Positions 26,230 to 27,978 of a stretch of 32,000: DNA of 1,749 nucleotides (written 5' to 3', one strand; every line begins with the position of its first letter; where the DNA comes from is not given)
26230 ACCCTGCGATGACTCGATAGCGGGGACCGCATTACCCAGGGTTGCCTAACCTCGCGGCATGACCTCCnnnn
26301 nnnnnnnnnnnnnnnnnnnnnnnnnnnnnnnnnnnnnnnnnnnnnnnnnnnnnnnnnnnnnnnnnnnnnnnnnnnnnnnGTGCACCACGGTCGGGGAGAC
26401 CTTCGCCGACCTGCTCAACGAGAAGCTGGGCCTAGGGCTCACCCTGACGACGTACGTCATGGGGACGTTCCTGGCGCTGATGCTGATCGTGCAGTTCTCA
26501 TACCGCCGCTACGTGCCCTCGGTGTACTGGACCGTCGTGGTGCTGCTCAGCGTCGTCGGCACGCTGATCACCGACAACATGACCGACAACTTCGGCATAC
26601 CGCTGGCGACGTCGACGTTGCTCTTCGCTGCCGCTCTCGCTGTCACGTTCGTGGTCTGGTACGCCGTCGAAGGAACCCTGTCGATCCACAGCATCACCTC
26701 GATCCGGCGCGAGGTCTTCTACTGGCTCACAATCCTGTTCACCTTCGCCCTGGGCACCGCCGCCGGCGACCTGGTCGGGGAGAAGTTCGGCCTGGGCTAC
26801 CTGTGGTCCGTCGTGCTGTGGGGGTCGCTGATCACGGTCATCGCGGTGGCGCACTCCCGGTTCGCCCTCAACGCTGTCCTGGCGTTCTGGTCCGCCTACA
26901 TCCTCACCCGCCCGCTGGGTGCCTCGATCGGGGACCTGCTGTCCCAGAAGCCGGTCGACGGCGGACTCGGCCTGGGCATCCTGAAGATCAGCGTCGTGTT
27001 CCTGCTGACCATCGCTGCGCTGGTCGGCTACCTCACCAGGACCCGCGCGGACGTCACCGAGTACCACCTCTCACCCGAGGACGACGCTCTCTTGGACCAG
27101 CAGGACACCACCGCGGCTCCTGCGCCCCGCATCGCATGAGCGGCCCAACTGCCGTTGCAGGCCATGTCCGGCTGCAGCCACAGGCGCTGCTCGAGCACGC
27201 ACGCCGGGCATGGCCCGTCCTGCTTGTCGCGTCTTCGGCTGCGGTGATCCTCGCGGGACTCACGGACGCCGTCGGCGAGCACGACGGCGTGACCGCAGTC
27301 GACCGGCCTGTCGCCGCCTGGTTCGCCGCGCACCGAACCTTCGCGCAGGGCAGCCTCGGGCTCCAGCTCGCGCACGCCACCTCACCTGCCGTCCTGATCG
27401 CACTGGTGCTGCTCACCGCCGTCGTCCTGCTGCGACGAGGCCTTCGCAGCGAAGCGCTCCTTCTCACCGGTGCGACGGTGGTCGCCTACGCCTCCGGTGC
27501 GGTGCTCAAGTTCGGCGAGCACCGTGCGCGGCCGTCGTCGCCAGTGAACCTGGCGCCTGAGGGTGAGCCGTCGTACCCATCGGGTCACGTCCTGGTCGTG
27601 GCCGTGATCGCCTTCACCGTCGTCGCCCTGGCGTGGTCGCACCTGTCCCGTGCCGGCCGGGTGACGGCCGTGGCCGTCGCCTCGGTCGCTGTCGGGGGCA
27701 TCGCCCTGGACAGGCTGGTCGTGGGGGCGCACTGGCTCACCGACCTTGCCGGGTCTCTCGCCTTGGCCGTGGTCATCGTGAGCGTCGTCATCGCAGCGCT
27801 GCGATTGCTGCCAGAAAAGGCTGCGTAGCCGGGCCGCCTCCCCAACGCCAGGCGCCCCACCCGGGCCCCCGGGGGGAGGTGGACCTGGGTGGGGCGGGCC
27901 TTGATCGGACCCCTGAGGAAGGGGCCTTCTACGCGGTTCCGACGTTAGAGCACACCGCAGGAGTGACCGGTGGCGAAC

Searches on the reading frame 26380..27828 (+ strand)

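Call 5: search_protein_families(library=pfam, proteins=[window:26380-27828:+], max_evalue=0.01)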
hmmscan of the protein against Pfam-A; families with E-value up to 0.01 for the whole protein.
window:26380-27828:+ (482 aa): 1 family
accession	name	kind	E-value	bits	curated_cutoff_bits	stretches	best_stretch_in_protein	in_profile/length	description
PF01569.27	PAP2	-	7.5e-12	45.6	27.2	1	360-472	3-123/130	PAP2 superfamily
